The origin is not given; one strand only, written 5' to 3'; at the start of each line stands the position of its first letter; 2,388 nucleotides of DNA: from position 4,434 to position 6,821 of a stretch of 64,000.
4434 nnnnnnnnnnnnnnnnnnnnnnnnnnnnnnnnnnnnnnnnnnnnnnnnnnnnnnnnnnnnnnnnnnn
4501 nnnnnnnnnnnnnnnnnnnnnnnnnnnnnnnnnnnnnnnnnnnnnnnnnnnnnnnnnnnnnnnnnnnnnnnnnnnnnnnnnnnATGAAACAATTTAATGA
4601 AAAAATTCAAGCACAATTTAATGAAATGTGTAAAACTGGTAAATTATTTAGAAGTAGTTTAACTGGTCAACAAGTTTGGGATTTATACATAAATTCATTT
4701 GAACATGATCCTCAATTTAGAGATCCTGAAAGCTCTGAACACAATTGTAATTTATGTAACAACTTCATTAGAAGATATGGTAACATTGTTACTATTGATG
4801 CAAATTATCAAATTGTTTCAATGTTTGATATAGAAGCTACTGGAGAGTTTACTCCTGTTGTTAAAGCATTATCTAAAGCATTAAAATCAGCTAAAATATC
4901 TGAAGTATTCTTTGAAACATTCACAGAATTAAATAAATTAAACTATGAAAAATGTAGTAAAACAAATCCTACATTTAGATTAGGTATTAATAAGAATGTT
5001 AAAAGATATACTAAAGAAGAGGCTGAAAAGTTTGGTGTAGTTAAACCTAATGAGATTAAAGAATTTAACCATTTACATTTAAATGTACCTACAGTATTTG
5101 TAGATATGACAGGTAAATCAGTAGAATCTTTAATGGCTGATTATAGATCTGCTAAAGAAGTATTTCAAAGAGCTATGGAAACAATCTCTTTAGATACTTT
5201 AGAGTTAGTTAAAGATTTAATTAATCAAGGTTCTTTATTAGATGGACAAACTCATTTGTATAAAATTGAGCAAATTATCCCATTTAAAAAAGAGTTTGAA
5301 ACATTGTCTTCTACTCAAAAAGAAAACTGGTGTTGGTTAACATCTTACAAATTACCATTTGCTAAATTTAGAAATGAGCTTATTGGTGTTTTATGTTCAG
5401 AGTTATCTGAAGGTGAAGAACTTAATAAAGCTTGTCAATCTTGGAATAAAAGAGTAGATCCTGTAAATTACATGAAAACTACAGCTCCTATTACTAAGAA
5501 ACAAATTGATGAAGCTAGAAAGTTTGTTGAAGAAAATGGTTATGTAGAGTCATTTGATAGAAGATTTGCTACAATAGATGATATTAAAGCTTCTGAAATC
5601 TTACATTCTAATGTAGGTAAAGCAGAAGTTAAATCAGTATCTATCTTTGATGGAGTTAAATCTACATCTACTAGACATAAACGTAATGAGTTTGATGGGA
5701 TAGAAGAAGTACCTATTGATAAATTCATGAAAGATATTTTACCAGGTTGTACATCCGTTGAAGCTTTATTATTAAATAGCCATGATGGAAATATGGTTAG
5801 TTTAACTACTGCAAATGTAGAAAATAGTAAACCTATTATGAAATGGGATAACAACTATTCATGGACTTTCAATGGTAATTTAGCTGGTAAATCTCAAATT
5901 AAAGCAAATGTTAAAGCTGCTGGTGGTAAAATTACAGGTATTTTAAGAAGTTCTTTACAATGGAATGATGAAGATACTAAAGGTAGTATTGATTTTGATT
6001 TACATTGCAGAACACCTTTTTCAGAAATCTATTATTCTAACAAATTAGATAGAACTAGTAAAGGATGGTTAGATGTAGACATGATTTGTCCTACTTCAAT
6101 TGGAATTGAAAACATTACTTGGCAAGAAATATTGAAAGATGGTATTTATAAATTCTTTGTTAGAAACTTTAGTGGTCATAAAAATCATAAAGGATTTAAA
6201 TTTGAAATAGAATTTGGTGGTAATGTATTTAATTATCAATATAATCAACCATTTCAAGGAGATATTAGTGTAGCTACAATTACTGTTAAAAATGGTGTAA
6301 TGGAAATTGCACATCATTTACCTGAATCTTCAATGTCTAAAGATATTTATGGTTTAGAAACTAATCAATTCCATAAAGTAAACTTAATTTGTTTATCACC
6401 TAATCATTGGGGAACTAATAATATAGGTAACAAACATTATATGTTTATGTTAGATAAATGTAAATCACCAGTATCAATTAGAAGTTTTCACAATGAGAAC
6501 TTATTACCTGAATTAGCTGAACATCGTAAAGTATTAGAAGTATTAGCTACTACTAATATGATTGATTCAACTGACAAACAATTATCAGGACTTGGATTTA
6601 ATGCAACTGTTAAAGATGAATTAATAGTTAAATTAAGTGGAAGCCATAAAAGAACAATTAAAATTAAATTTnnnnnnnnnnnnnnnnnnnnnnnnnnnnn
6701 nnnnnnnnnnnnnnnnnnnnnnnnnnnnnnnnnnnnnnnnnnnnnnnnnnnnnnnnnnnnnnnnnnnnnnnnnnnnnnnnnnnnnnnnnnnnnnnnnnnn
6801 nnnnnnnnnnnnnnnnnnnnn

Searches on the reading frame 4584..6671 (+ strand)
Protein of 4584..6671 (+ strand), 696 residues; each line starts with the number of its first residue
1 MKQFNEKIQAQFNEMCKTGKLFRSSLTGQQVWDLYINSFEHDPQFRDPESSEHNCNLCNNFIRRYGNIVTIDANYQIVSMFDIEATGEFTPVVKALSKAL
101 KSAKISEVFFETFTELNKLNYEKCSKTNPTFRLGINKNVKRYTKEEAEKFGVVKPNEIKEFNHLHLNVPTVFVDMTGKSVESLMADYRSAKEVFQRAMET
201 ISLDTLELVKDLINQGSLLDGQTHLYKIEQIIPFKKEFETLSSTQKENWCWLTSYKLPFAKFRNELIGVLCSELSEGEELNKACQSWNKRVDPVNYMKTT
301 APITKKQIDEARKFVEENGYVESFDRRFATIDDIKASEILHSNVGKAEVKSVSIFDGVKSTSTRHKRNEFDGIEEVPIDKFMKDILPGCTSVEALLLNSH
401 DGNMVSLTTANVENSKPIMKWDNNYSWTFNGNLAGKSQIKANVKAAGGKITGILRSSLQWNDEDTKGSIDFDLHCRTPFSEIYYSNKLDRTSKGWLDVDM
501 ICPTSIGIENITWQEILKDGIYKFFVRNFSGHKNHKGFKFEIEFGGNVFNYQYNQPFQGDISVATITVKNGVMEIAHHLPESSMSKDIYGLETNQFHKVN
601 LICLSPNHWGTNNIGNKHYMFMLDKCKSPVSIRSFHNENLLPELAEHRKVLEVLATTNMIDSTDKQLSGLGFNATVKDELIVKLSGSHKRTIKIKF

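Call 72: search_protein_families(library=phrogs, proteins=[window:4584-6671:+], max_evalue=0.00001)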
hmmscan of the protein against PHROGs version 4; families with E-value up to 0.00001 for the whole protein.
window:4584-6671:+ (696 aa): 4 families
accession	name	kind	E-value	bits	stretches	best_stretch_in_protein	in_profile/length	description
phrog_1735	-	unknown function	6e-211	703.8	1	1-696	4-673/673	-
phrog_23228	-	unknown function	5.6e-97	326.4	1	232-696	5-472/472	-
phrog_25920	-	unknown function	3.3e-18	67.6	1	2-116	5-119/173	-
phrog_21434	-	unknown function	2.9e-17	63.9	1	2-88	5-90/93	-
